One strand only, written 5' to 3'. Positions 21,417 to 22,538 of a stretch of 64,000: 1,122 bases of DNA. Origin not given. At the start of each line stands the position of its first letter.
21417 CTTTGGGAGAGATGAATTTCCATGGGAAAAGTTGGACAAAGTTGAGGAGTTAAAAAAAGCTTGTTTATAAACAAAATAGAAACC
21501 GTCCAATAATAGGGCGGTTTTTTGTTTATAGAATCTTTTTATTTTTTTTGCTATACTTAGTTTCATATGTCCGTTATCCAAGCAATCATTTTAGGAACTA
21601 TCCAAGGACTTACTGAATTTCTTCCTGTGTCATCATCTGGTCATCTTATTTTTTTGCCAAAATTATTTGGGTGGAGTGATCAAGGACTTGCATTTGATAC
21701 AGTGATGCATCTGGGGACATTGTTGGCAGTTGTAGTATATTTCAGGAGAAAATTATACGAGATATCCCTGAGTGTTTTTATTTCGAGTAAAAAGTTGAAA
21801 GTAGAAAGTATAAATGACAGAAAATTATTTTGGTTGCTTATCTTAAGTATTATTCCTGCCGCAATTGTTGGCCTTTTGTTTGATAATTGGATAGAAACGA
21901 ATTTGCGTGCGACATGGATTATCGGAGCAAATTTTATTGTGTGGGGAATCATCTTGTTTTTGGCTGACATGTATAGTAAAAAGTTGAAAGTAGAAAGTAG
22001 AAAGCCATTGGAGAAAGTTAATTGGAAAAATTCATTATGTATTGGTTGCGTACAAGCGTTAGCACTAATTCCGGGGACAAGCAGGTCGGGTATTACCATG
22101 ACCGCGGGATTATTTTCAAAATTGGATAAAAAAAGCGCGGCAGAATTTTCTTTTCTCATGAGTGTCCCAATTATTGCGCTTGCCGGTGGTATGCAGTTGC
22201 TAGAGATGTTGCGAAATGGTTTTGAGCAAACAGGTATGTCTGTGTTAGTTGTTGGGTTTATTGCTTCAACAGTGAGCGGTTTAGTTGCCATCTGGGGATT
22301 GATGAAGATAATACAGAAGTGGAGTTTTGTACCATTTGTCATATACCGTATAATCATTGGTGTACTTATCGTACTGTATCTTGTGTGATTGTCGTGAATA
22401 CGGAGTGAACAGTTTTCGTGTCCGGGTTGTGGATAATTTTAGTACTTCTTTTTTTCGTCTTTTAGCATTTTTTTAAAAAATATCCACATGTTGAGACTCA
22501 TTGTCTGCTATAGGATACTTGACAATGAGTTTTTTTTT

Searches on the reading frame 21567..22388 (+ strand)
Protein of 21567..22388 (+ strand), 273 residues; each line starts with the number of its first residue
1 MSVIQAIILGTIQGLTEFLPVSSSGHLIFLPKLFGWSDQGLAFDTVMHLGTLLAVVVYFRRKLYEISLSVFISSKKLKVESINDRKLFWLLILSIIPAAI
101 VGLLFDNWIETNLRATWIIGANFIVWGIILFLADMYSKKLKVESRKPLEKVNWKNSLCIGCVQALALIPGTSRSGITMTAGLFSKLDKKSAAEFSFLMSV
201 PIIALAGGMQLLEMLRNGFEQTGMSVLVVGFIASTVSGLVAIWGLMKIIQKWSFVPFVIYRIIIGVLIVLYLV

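Call 10: search_protein_families(library=ncbifam, proteins=[window:21567-22388:+])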
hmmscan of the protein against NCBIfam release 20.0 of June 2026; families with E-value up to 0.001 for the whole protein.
window:21567-22388:+ (273 aa): 12 families
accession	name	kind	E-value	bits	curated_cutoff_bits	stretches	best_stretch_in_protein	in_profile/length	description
NF001393.0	PRK00281.2-4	equivalog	3.7e-88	295.4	284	1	1-272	1-264/266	undecaprenyl-diphosphate phosphatase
TIGR00753.1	undec_PP_bacA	equivalog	1.3e-72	244.6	217.5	1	6-265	1-255/255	undecaprenyl-diphosphatase UppP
NF001392.0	PRK00281.2-1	equivalog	6.6e-68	229.2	308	1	1-272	5-272/280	undecaprenyl-diphosphate phosphatase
NF001394.0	PRK00281.2-5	equivalog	1.2e-67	228.4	311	1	2-271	7-274/281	undecaprenyl-diphosphate phosphatase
NF001390.0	PRK00281.1-4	equivalog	2.5e-67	227.2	260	1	2-271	5-265/272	undecaprenyl-diphosphate phosphatase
NF001389.0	PRK00281.1-2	equivalog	1.3e-63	214.9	262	1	2-271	5-263/272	undecaprenyl-diphosphate phosphatase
NF001388.0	PRK00281.1-1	equivalog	5.5e-57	193.4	362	1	2-271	6-271/273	undecaprenyl-diphosphate phosphatase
NF001397.0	PRK00281.3-4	equivalog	5.9e-57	193.4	363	1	1-270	1-276/281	undecaprenyl-diphosphate phosphatase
NF001391.0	PRK00281.1-5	equivalog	2.2e-53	181.4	293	1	2-272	5-273/279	undecaprenyl-diphosphate phosphatase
NF001395.0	PRK00281.3-1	equivalog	3.5e-44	151.4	394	1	2-269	5-300/306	undecaprenyl-diphosphate phosphatase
NF001396.0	PRK00281.3-3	equivalog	2.9e-33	115.9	382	1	2-272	3-263/264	undecaprenyl-diphosphate phosphatase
NF001398.0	PRK00281.3-5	equivalog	4.1e-25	89.1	354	1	2-270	3-268/278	undecaprenyl-diphosphate phosphatase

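Call 47: search_solved_structures(query=window:21567-22388:+, show_alignments=1)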
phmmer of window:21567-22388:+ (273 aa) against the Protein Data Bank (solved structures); distinct sequences matched with E-value up to 0.001: 2.
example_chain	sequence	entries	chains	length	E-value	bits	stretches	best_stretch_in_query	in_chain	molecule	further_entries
5oon_A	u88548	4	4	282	3.4e-43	151.5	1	2-268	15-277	Undecaprenyl-diphosphatase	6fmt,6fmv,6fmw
6cb2_A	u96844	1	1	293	3.9e-43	151.3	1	2-268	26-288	Undecaprenyl-diphosphatase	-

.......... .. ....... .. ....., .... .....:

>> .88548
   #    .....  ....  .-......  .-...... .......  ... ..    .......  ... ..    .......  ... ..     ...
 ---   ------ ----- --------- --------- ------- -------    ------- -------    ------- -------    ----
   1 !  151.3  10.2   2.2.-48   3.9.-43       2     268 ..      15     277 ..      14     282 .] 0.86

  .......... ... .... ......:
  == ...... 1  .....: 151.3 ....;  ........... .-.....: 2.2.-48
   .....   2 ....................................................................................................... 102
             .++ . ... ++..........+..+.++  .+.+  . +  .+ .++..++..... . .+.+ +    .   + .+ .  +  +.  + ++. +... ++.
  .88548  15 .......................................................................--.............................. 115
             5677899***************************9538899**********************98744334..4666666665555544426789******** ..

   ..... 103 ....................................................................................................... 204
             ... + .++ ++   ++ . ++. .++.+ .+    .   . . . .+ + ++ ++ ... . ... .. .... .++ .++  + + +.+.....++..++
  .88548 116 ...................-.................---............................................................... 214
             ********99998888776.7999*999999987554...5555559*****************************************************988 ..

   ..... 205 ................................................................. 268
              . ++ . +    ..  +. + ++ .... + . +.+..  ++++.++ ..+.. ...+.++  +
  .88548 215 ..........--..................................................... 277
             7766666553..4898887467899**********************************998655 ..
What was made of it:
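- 21786..21814 (+): uppP loop 1 array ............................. (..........). No net insertion against E. coli UppP (call 47).
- Checked: It does not hold for UppP, where the arrays replace loops of nearly the same length as in E. coli UppP 5OON (+2/-1 and +3/-1 residues; call 47).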

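Call 49: find_homologous_proteins(query=window:21567-22388:+, max_evalue=1e-40)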
Query window:21567-22388:+ (273 aa): 6362 proteins with E <= 1e-40 among 8000 candidates; the best 120 are listed.
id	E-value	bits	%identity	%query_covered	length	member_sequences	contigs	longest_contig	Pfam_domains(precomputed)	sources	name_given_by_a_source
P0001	6.4e-165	565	98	100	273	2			PF02673.25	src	-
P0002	2.3e-121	423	72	100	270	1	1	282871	PF02673.25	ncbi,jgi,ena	ncbi:MAG: undecaprenyl-diphosphate phosphatase [Candidatus Magasanikbacteria bacterium]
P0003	1.9e-114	400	68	100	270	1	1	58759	PF02673.25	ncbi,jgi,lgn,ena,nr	ncbi:undecaprenyl-diphosphatase [Candidatus Parcubacteria bacterium]|nr:MAG: undecaprenyl-diphosphat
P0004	2.1e-114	400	70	100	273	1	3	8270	PF02673.25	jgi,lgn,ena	-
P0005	3.7e-114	399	69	96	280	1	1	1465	PF02673.25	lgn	-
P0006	9.8e-113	394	65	100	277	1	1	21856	PF02673.25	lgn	-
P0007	1.2e-109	384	66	100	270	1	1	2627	PF02673.25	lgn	-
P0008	2.5e-108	380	63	100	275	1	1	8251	PF02673.25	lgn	-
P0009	3.7e-108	379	62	99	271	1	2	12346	PF02673.25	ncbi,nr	ncbi:undecaprenyl-diphosphate phosphatase [Patescibacteria group bacterium]|nr:undecaprenyl-diphosph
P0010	5.6e-106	372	64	100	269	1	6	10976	PF02673.25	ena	-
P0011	1.0e-105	371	62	100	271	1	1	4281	PF02673.25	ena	-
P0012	4.6e-105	369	63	100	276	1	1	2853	PF02673.25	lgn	-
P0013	2.8e-104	367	60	100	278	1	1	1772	PF02673.25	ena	-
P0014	5.9e-104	365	61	100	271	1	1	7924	PF02673.25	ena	-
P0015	7.2e-104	365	62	100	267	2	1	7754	PF02673.25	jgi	-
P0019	1.3e-102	361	63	96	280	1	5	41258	PF02673.25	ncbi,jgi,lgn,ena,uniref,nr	ncbi:MAG: undecaprenyl-diphosphatase [Candidatus Magasanikbacteria bacterium CG_4_10_14_0_2_um_filte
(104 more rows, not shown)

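Call 51: find_encoding_contigs(protein=P0006, flank=10000, max_places=1)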
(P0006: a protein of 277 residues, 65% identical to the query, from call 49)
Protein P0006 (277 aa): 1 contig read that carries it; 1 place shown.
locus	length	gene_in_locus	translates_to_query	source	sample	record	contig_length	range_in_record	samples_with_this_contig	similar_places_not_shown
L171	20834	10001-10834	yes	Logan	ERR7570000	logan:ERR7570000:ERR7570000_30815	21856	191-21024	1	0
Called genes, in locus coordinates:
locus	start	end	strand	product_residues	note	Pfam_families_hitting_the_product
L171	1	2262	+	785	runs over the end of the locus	PF14305:ATPgrasp_TupA (faint), PF14397:ATPgrasp_ST, PF08014:MATCAP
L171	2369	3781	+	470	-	PF22053:DUF6938 (weak)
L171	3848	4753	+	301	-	PF00892:EamA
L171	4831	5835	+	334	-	-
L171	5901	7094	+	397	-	PF01490:Aa_trans, PF03222:Trp_Tyr_perm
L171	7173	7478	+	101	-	-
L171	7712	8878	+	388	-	PF00438:S-AdoMet_synt_N, PF02772:S-AdoMet_synt_M, PF02773:S-AdoMet_synt_C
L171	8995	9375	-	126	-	PF00072:Response_reg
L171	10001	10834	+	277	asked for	PF02673:BacA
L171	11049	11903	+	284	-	PF17957:Big_7, PF13473:Cupredoxin_1 (weak), PF00127:Copper-bind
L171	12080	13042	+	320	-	PF01210:NAD_Gly3P_dh_N, PF07479:NAD_Gly3P_dh_C, PF20618:GPD_NAD_C_bact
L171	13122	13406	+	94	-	PF04014:MazE_antitoxin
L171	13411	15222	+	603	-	PF25917:BSH_RND (faint), PF25989:YknX_C (faint), PF25967:RND-MFP_C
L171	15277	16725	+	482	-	PF01743:PolyA_pol, PF12627:PolyA_pol_RNAbd, PF01966:HD, PF13735:tRNA_NucTran2_2 (weak)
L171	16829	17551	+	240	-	PF02463:SMC_N (weak), PF00005:ABC_tran, PF13304:AAA_21 (faint)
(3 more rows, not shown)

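Call 52: find_encoding_contigs(protein=P0007, flank=3000, max_places=1)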
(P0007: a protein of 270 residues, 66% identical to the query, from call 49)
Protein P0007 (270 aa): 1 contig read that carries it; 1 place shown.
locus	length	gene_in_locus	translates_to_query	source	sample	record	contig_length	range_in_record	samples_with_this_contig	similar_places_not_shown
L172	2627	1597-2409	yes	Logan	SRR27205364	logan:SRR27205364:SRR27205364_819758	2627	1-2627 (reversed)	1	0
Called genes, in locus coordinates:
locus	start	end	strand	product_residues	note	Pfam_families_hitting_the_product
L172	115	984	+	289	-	PF01680:SOR_SNZ, PF05690:ThiG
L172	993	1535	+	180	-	PF01174:SNO, PF07685:GATase_3 (weak), PF03575:Peptidase_S51 (weak)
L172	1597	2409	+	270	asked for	PF02673:BacA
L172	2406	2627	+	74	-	?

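Call 53: find_encoding_contigs(protein=P0019, flank=10000, max_places=1)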
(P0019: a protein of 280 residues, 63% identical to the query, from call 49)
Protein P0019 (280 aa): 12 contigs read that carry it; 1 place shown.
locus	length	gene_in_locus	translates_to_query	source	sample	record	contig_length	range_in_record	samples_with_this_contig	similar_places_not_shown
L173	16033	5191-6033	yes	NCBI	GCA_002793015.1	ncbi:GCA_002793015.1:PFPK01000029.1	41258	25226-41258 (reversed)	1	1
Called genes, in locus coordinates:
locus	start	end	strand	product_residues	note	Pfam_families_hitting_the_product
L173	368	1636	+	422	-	PF00675:Peptidase_M16, PF05193:Peptidase_M16_C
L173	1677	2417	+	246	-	PF00121:TIM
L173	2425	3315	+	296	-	PF25064:ARM_TT21_5th (faint), PF00515:TPR_1 (faint), PF07719:TPR_2 (faint), PF13428:TPR_14 (faint), PF13432:TPR_16 (weak), PF14559:TPR_19 (weak), PF23914:TPR_CcmH_CycH (faint), PF13181:TPR_8 (faint), +1 more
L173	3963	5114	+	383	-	PF00438:S-AdoMet_synt_N, PF02772:S-AdoMet_synt_M, PF02773:S-AdoMet_synt_C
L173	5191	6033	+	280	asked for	PF02673:BacA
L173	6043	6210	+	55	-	PF01545:Cation_efflux (weak)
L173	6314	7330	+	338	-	PF01210:NAD_Gly3P_dh_N, PF02737:3HCDH_N (weak), PF03807:F420_oxidored (faint), PF07479:NAD_Gly3P_dh_C, PF20618:GPD_NAD_C_bact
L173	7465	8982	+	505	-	PF01743:PolyA_pol, PF12627:PolyA_pol_RNAbd, PF01966:HD (weak), PF13735:tRNA_NucTran2_2 (weak)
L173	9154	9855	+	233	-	PF02096:60KD_IMP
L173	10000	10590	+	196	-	PF01145:Band_7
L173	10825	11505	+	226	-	PF01628:HrcA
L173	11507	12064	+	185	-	PF01025:GrpE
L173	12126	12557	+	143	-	PF00011:HSP20, PF17886:ArsA_HSP20 (faint)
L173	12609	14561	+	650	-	PF00012:HSP70, PF06723:MreB_Mbl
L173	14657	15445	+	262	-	-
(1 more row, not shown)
